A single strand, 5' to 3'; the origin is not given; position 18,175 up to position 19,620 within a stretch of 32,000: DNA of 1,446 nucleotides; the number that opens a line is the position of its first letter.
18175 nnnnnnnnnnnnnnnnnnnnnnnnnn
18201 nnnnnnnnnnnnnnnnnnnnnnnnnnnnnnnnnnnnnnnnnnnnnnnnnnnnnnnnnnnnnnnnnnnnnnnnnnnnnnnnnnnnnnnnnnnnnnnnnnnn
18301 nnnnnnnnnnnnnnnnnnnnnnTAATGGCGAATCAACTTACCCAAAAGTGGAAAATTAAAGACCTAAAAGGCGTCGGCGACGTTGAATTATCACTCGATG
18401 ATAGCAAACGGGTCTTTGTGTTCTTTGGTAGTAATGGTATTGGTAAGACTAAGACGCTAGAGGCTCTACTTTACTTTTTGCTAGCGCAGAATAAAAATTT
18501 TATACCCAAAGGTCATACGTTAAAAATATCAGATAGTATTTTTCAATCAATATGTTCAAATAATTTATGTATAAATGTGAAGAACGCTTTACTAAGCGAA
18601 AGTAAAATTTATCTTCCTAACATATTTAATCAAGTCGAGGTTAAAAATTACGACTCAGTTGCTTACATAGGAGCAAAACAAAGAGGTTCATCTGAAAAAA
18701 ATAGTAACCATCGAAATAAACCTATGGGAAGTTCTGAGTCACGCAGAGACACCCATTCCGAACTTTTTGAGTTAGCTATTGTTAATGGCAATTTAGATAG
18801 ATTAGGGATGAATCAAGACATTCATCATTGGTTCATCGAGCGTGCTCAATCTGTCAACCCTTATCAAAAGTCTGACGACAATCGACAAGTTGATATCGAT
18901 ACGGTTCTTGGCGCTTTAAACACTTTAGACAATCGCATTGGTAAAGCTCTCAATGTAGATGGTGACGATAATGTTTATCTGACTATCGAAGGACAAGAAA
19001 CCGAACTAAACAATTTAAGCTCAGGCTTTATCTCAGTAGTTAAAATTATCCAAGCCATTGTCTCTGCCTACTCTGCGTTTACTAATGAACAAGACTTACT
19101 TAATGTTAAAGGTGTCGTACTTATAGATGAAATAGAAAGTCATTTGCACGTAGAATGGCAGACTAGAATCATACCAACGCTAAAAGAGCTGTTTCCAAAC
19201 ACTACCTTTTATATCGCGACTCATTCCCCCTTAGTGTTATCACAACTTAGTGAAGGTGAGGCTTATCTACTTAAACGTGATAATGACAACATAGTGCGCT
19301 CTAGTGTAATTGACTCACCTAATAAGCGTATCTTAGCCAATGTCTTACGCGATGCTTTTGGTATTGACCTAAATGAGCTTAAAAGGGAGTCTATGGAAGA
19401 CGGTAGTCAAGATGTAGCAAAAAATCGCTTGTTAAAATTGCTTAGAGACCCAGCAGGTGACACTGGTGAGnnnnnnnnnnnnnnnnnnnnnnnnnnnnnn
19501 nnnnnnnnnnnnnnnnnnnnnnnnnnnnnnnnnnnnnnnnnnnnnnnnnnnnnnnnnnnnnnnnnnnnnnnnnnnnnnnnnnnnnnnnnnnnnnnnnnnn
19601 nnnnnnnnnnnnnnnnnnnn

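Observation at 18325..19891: Two-gene ATPase + PIN-nuclease cassette: candidate undescribed defence or toxin-like system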

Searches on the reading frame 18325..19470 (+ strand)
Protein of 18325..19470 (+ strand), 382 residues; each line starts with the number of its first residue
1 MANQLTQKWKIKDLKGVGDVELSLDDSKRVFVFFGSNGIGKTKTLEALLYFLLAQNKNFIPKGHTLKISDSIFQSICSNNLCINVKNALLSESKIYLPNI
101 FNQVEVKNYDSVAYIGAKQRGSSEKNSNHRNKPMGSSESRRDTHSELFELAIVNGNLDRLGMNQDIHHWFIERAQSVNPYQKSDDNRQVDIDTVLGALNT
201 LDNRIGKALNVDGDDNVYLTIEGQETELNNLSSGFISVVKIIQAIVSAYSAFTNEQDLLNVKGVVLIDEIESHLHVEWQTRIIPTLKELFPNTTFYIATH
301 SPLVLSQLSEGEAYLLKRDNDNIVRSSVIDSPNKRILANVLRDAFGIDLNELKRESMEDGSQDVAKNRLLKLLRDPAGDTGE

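Call 3: search_protein_families(library=pfam, proteins=[window:18325-19470:+], max_evalue=1)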
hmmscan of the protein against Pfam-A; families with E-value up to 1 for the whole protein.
window:18325-19470:+ (382 aa): 7 families
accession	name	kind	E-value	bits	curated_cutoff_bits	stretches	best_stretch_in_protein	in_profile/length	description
PF13304.12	AAA_21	-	1.3e-14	55.5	27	2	206-306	203-304/304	AAA domain, putative AbiEii toxin, Type IV TA system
PF13175.12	AAA_15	-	3.2e-13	50.5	32.1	2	194-303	291-372/374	AAA ATPase domain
PF02463.25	SMC_N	-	1.1e-05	25.4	40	1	10-308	6-205/220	RecF/RecN/SMC N terminal domain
PF13476.12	AAA_23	-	4.1e-05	24.8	27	1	10-150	3-114/201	AAA domain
PF13401.12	AAA_22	-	0.00053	20.7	27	1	27-120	4-65/130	AAA domain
PF20720.3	nSTAND3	-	0.014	15.5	27.2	1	27-67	16-55/155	Novel STAND NTPase 3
PF00005.33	ABC_tran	-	0.062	14.3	25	1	20-58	4-41/137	ABC transporter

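Call 4: search_protein_families(library=padloc, proteins=[window:18325-19470:+], max_evalue=1)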
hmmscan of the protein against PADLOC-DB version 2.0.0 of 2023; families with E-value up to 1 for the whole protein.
window:18325-19470:+ (382 aa): 114 families (the best 25 are shown)
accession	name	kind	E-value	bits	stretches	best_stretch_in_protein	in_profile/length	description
PDLC00271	PtuA1|PtuA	-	4.9e-36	123.2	1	8-342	5-359/421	AAA ATPase domain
PDLC00305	PtuA1|PtuA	-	8.6e-36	122.1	1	8-329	5-312/392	AAA ATPase domain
PDLC00292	PtuA1|PtuA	-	6e-31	105.5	2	209-325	487-602/726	AAA ATPase domain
PDLC02913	ATPase_I-A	-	5.9e-30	102.8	2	168-339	269-444/508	-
PDLC00278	PtuA1|PtuA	-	7.8e-30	102.5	2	157-341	175-367/436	AAA ATPase domain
PDLC00279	PtuA1|PtuA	-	3.7e-29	100.1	1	1-323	1-329/416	AAA ATPase domain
PDLC00299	PtuA1|PtuA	-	1.5e-28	98.1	2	191-327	304-445/535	AAA ATPase domain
PDLC00268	PtuA1|PtuA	-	5.3e-28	96.6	1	19-317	18-323/411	AAA ATPase domain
PDLC00295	PtuA1|PtuA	-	1.1e-27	95.3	1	168-348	198-379/451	AAA ATPase domain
PDLC00269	PtuA1|PtuA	-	2.6e-27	94.2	2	210-357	236-392/446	AAA ATPase domain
PDLC00298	PtuA1|PtuA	-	1.2e-26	91.8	2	191-320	207-340/423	AAA ATPase domain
PDLC00277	PtuA1|PtuA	-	3.1e-25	87.3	1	138-369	162-395/423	AAA ATPase domain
PDLC00304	PtuA1|PtuA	-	4.2e-25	86.8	1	28-343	39-370/444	AAA ATPase domain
PDLC00288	PtuA1|PtuA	-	9.6e-25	85.3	1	206-326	496-614/733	AAA ATPase domain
PDLC00284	PtuA1|PtuA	-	1.4e-24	84.9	2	209-354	336-484/545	AAA ATPase domain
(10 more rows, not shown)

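Call 5: search_protein_families(library=ncbifam, proteins=[window:18325-19470:+], max_evalue=1)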
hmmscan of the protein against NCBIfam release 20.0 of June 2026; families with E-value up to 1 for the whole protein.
window:18325-19470:+ (382 aa): 11 families
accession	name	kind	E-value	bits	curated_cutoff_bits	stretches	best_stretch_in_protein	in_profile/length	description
NF041760.1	PtuA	equivalog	3.5e-29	102.1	500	2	209-324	320-439/524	retron Ec78 anti-phage system effector ATPase PtuA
TIGR04435.1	restrict_AAA_1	hypoth_equivalog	6.2e-06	25.2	300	1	262-325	419-491/568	restriction system-associated AAA family ATPase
TIGR00611.2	recf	equivalog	6.5e-06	25.5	172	1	11-53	6-46/339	DNA replication/repair protein RecF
TIGR02857.1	CydD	equivalog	0.00045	19.3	435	1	258-307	473-522/529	thiol reductant ABC exporter subunit CydD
NF038234.1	retron_eff_Eco8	equivalog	0.0081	14.8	250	2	262-307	273-327/679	retron Eco8 family effector endonuclease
TIGR00064.1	ftsY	equivalog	0.009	15.3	260.7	1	21-59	72-110/279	signal recognition particle-docking protein FtsY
NF033858.1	ABC2_perm_RbbA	equivalog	0.011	13.7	1050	1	2-51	269-315/909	ribosome-associated ATPase/putative transporter RbbA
NF047739.1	antiphage_MADS3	equivalog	0.015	14.5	420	1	262-322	337-396/427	methylation-associated defense system AAA family ATPase MAD3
NF009368.0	PRK12726.1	equivalog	0.042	12.9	832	1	8-58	185-236/407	flagellar biosynthesis regulator FlhF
TIGR00972.1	3a0107s01c2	equivalog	0.045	13.1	343.2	0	264-315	165-216/248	phosphate ABC transporter ATP-binding protein PstB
NF008409.0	PRK11231.1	equivalog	0.16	11.3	375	0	17-65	18-65/255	Fe(3+) dicitrate ABC transporter ATP-binding protein FecE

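Call 9: find_homologous_proteins(query=window:18325-19470:+)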
Query window:18325-19470:+ (382 aa): 1175 proteins with E <= 0.001 among 5447 candidates; the best 120 are listed.
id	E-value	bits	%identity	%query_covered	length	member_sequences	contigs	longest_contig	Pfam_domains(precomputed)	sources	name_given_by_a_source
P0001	2.4e-247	838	100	100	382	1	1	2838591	PF13175.13,PF02463.26,PF13304.13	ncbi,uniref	ncbi:AAA family ATPase [Psychrobacter sp. DM4]|uniref:AAA family ATPase n=1 Tax=Psychrobacter sp. DM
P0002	3.8e-223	758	90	100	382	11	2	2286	PF13175.13,PF02463.26,PF13304.13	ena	-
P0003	6.4e-216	734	87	100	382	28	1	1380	PF13175.13,PF13476.13,PF02463.26,PF13304.13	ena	-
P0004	9.9e-216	734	87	100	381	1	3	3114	PF13175.13,PF13476.13,PF02463.26,PF13304.13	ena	-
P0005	6.4e-214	728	87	100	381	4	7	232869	PF13175.13,PF02463.26,PF13304.13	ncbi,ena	-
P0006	6.0e-177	606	74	100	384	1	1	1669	PF13175.13,PF02463.26,PF13304.13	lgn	-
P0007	7.4e-177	606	75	100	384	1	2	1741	PF13175.13,PF13476.13,PF02463.26,PF13304.13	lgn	-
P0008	2.5e-176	604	76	100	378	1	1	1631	PF13175.13,PF02463.26,PF13304.13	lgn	-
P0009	5.9e-175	600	74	100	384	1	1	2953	PF13175.13,PF02463.26,PF13304.13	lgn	-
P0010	1.3e-174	598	74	100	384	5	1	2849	PF13175.13,PF13304.13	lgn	-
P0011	5.5e-173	593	74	100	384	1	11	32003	PF13175.13,PF13476.13,PF02463.26,PF13304.13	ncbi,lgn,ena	-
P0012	1.0e-171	589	73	100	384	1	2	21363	PF13175.13,PF02463.26,PF13304.13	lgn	-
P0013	3.2e-171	587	72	100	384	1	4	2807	PF13175.13,PF02463.26,PF13304.13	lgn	-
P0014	1.4e-168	579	73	100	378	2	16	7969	PF13175.13,PF02463.26,PF13304.13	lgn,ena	-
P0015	3.7e-168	577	73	100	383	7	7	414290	PF13175.13,PF02463.26,PF13304.13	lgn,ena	-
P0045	3.0e-114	400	55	93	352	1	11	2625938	PF13175.13,PF13304.13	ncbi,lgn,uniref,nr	ncbi:AAA family ATPase [Moraxella bovis]|uniref:AAA family ATPase n=1 Tax=Moraxella bovis TaxID=476 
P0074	6.2e-97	343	47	96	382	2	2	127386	PF13175.13,PF02463.26,PF13304.13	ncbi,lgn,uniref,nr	ncbi:AAA family ATPase [Xanthomonas nasturtii]|uniref:AAA family ATPase n=1 Tax=Xanthomonas nasturti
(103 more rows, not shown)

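Call 12: find_encoding_contigs(protein=P0045, flank=6000, max_places=3)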
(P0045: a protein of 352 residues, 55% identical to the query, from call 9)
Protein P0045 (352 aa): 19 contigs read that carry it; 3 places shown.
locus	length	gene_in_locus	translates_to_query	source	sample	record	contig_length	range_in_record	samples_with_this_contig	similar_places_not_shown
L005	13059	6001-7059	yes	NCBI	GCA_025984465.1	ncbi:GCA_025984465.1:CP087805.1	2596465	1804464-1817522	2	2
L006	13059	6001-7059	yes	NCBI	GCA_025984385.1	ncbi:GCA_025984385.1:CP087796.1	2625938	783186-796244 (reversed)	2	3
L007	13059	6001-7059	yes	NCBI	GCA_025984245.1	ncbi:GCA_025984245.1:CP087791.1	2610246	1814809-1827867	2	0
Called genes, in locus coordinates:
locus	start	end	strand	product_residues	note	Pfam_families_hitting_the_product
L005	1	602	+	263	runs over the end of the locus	PF00557:Peptidase_M24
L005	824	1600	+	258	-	PF01026:TatD_DNase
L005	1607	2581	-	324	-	PF03595:SLAC1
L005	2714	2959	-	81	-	PF00857:Isochorismatase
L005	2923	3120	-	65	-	-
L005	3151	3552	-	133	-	PF00857:Isochorismatase (weak)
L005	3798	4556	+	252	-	PF12852:Cupin_6, PF00165:HTH_AraC (faint), PF12833:HTH_18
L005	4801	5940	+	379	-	PF00988:CPSase_sm_chain, PF00117:GATase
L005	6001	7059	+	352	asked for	PF13175:AAA_15 (faint), PF13304:AAA_21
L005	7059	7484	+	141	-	PF01850:PIN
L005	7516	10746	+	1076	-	PF25596:CPSase_L_D1, PF02786:CPSase_L_D2, PF02787:CPSase_L_D3, PF25596:CPSase_L_D1, PF02222:ATP-grasp, PF02655:ATP-grasp_3, PF02786:CPSase_L_D2, PF02142:MGS, +3 more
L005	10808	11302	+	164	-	PF12694:cpYpsA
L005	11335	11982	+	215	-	PF00730:HhH-GPD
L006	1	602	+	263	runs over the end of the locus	PF00557:Peptidase_M24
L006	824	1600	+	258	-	PF01026:TatD_DNase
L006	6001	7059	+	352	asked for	PF13175:AAA_15 (faint), PF13304:AAA_21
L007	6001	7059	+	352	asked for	PF13175:AAA_15 (faint), PF13304:AAA_21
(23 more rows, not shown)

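Call 13: find_encoding_contigs(protein=P0074, flank=8000, max_places=3)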
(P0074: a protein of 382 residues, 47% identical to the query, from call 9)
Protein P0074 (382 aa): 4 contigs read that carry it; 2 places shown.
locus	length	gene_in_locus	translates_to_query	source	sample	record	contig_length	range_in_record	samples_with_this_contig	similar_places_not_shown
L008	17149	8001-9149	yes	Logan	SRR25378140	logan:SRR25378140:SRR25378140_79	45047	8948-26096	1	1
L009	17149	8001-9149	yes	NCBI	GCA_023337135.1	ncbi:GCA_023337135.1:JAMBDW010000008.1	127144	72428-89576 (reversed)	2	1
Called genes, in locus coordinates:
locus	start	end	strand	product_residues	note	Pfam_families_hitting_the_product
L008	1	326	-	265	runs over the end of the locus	PF00378:ECH_1, PF16113:ECH_2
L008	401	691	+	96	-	PF04023:FeoA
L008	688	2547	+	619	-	PF01926:MMR_HSR1, PF02421:FeoB_N, PF04548:AIG1 (faint), PF07670:Gate, PF07664:FeoB_C, PF07670:Gate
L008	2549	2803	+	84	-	PF20228:DUF6587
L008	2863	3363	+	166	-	-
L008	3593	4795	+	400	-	PF00155:Aminotran_1_2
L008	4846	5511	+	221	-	PF03473:MOSC, PF03475:YiiM_3-alpha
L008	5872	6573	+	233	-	PF01113:DapB_N, PF05173:DapB_C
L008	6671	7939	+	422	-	PF00988:CPSase_sm_chain, PF00117:GATase, PF07722:Peptidase_C26 (faint)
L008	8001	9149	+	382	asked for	PF02463:SMC_N (faint), PF13304:AAA_21, PF13175:AAA_15 (weak)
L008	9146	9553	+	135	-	PF01850:PIN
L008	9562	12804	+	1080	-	PF25596:CPSase_L_D1, PF02786:CPSase_L_D2, PF13549:ATP-grasp_5 (faint), PF02787:CPSase_L_D3, PF25596:CPSase_L_D1, PF02786:CPSase_L_D2, PF02222:ATP-grasp, PF02142:MGS, +3 more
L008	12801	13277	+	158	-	PF03449:GreA_GreB_N, PF01272:GreA_GreB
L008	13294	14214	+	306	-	-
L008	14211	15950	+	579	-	PF01368:DHH, PF02272:DHHA1, PF17768:RecJ_OB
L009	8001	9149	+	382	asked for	PF02463:SMC_N (faint), PF13304:AAA_21, PF13175:AAA_15 (weak)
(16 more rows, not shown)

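Call 16: find_related_loci(query=A1, collection=genome_contigs, flank=6000)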
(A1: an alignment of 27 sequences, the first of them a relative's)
Query A1 (382 aa) in genome_contigs; peptide patterns used: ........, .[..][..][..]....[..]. (x = any residue, [..] = any of these).
442 stretches matched a pattern; 367 encode a relative of the query (tblastn E <= 1e-3); the best 80 are kept; 80 distinct loci.
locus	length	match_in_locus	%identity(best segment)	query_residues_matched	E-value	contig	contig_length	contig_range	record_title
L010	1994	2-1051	88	33-382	0e+0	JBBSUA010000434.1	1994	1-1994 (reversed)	MAG: Pseudomonadales bacterium isolate SVL2_sbin.34 SVL2_sbin.34_k141_1042703_length_1994_cov_8.0000, whole genome shotg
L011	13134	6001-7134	65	1-382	6e-152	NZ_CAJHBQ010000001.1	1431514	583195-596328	Psychrobacter submarinus strain KMM 225, whole genome shotgun sequence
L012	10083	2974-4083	66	7-375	7e-149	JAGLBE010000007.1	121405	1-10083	MAG: Psychrobacter sp. isolate bin11 NODE_7_length_121405_cov_53.505745, whole genome shotgun sequence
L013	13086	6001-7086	60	10-377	3e-138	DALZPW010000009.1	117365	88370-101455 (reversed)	MAG TPA_asm: Moraxella sp. CTOTU47618 NODE_28_length_117365_cov_19.398278, whole genome shotgun sequence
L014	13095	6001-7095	60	10-373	2e-134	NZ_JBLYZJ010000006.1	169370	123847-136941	Moraxella sp. TY6 NODE_6_length_169370_cov_216.676135, whole genome shotgun sequence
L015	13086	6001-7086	61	10-377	1e-131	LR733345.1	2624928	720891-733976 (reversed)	Enhydrobacter sp. 8BJ isolate Enhydrobacter sp. 8BJ genome assembly, scaffold: ENHYD8BJ_scaffold1, whole genome shotgun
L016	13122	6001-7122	58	1-382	2e-123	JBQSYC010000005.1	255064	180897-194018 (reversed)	Psychrobacter sp. AOP22-C1-C5 AOP22-C1-C5_5, whole genome shotgun sequence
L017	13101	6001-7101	54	5-373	1e-117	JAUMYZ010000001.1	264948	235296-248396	MAG: Moraxella sp. isolate S17M_Sa_59 NODE_5_length_264948_cov_105.199911, whole genome shotgun sequence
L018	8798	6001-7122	51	5-381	7e-116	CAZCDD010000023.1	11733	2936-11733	MAG TPA_asm: uncultured Hydromonas sp. isolate binchicken_co263_322 genome assembly, contig: NODE_4963_length_11733_cov_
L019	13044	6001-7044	57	8-362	1e-115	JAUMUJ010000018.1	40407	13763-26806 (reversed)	MAG: Moraxella sp. isolate S11M_Sa_26 NODE_224_length_40407_cov_10.884640, whole genome shotgun sequence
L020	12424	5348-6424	53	9-373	1e-112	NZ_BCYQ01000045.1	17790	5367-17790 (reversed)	Moraxella oblonga NBRC 102422, whole genome shotgun sequence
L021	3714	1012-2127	50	8-378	3e-109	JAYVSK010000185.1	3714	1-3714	MAG: Lysobacter sp. isolate GL74_DN_concoct_234_sub GL74_DN_concoct_234_sub_184, whole genome shotgun sequence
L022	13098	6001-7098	51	8-373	3e-106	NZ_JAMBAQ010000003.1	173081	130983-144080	Moraxella oculi strain Tifton1 NODE_3_length_173081_cov_79.6013_ID_5, whole genome shotgun sequence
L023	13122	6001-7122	48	6-382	5e-102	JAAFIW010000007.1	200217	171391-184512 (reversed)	MAG: Comamonadaceae bacterium isolate bin27.maxbin.ball.053 WN_Comamonadaceae_3_scaffold_25, whole genome shotgun sequen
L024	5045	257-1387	47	6-381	1e-101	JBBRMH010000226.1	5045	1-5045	MAG: Burkholderiales bacterium isolate La1_metabat2.021 LA1C_B2.021_k141_3220284L_5045_cov_47.0000, whole genome shotgun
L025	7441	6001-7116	47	3-373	2e-101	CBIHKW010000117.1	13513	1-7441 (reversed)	MAG TPA_asm: uncultured Thermomonas sp. isolate SRR29710052_binner13_Refined_8 genome assembly, contig: ERZ27396983.549,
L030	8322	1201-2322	46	1-378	6e-100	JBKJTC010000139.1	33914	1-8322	MAG: Lysobacteraceae bacterium isolate ant_bin.603 k117_6504112, whole genome shotgun sequence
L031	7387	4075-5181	45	1-373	1e-99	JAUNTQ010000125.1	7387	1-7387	MAG: Pseudomonadota bacterium isolate S5R_Sa_26 NODE_2903_length_7387_cov_33.785870, whole genome shotgun sequence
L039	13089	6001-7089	46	11-375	3e-94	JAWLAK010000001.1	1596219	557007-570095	MAG: Thiolinea sp. isolate AC1.102 AC1.102.fa-1, whole genome shotgun sequence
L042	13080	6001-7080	46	5-373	4e-94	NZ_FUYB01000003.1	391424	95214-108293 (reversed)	Thiothrix eikelboomii strain ATCC 49788, whole genome shotgun sequence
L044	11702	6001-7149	44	11-377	2e-93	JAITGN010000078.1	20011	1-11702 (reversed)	MAG: Accumulibacter sp. isolate Pc512_bin132 k119_979392, whole genome shotgun sequence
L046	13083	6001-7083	46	10-373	3e-93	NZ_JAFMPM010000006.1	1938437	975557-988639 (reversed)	Thiothrix fructosivorans strain ATCC 49748 Tfr_Ch_unt0_linear_2Mb_v8, whole genome shotgun sequence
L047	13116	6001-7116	46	2-374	2e-93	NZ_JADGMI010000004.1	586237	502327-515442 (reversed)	Superficieibacter sp. 1612_C1 1612_C1_4, whole genome shotgun sequence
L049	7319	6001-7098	44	10-373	2e-91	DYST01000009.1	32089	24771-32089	MAG TPA_asm: Thiomicrospira cyclica isolate SulCav_PC08_3_44_41 SulCav_PC08-3_667_length_32089_cov_22.427046, whole geno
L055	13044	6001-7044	46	14-373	1e-90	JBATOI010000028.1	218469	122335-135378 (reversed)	MAG: Thiolinea sp. isolate MFD10494_ilm_asm_bin24 k127_130287, whole genome shotgun sequence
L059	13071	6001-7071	45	14-373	3e-90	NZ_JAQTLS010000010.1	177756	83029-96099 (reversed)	MAG: Thiothrix sp. isolate STA_22 NODE_170_length_177756_cov_28.887501_Sandtown_A, whole genome shotgun sequence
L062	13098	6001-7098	45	5-373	3e-90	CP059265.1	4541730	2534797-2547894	MAG: Candidatus Thiothrix singaporensis isolate SSD2 chromosome, complete genome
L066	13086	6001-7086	44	11-374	2e-89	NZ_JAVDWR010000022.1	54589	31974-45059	Rheinheimera soli strain 4138 Ga0454474_22, whole genome shotgun sequence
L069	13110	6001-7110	43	10-373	1e-88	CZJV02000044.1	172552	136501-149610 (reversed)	Psychrobacter cibarius strain W1 genome assembly, contig: NODE_4_length_172552_cov_119.957_ID_7, whole genome shotgun se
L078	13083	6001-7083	45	8-373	1e-86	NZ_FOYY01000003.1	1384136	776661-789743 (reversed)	Thiomicrospira sp. ALE5, whole genome shotgun sequence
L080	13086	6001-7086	44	8-375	2e-86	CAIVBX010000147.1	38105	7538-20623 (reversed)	MAG: uncultured proteobacterium isolate I2_bin-169 genome assembly, contig: bin-169:147/376, whole genome shotgun sequen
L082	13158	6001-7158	39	10-382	6e-86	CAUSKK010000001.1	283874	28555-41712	MAG TPA_asm: uncultured Cardiobacteriaceae bacterium isolate SRR5395390_bin.7_MetaWRAP_v1.3_MAG genome assembly, contig:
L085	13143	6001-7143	43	5-378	5e-85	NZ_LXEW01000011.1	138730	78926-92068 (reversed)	Providencia heimbachae ATCC 35613 Sequence00011, whole genome shotgun sequence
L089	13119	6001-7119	43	7-374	5e-85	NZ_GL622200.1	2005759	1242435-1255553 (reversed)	Aggregatibacter segnis ATCC 33393 SCAFFOLD1, whole genome shotgun sequence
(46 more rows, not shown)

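Call 20: search_protein_families(library=pfam, proteins=[L069:3391-4635:+, L069:4689-4997:+, L069:5001-5906:+, L069:7617-8249:-, L069:8298-9011:-, L047:3023-4288:+, L047:4860-5345:+, L047:5486-5926:-, L047:7705-9363:+, L047:4296-4622:-], max_evalue=0.001)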
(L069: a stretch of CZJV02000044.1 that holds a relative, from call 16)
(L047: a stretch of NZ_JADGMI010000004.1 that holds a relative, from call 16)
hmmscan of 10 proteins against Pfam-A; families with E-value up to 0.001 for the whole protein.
L069:3391-4635:+ (415 aa): 2 families
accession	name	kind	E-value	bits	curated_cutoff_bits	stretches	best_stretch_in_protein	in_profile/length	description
PF01636.29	APH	-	6.7e-25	88.7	23.2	1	27-255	3-222/239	Phosphotransferase enzyme family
PF24024.1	DUF7336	-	9.4e-10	38.6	25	1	344-411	2-58/60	Domain of unknown function (DUF7336)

L069:4689-4997:+ (103 aa): 1 family
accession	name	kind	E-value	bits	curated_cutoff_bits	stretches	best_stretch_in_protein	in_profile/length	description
PF09413.15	DUF2007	-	0.00022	21.8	25.7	1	13-68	6-65/66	Putative prokaryotic signal transducing protein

L069:5001-5906:+ (302 aa): 2 families
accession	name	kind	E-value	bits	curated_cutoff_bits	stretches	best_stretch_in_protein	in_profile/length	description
PF13230.11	GATase_4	-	3.6e-94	315.1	23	1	1-281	1-260/272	Glutamine amidotransferases class-II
PF13522.11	GATase_6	-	0.00027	21.4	27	1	86-155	12-73/130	Glutamine amidotransferase domain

L069:7617-8249:- (211 aa): 3 families
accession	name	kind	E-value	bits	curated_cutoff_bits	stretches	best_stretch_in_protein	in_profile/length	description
PF17775.7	YchJ_M-like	-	2.8e-24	86.2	22.7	1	71-181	1-98/99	YchJ, middle NTF2-like domain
PF21612.3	YchJ_N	-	1.6e-14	54.2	27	1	7-37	6-36/36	YchJ family protein, N-terminal zinc binding domain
PF02810.21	SEC-C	-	2.3e-06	27.8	20.4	1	192-207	3-18/19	SEC-C motif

L069:8298-9011:- (238 aa): 1 family
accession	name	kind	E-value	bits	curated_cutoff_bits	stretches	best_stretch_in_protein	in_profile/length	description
PF04307.19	YdjM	-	9.3e-08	32.2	29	1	1-164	1-110/176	YdjM inner membrane protein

L047:3023-4288:+ (422 aa): 2 families
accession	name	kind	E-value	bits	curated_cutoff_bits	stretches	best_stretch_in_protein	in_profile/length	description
PF12566.14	DUF3748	-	6e-57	191.4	27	1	77-193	1-123/123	Protein of unknown function (DUF3748)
PF07676.18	PD40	-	7.3e-06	26.3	20.9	0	393-417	13-38/38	WD40-like Beta Propeller Repeat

L047:4860-5345:+ (162 aa): 1 family
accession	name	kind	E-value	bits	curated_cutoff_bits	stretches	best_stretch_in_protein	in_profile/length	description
PF00011.27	HSP20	-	1e-23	83.8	20.8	1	66-162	3-102/102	Hsp20/alpha crystallin family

L047:5486-5926:- (147 aa): 0 families

L047:7705-9363:+ (553 aa): 2 families
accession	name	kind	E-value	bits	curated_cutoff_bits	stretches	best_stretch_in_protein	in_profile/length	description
PF06826.17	Asp-Al_Ex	-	3.5e-88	294.2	27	2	374-546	2-166/167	Predicted Permease Membrane Region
PF02080.26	TrkA_C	-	2.5e-20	72.6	27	2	291-360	2-71/71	TrkA-C domain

L047:4296-4622:- (109 aa): 1 family
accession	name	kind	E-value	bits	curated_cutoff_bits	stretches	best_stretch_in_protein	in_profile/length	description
PF07119.17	DUF1375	-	4.5e-08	33.6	20.3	1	34-75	3-50/51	Protein of unknown function (DUF1375)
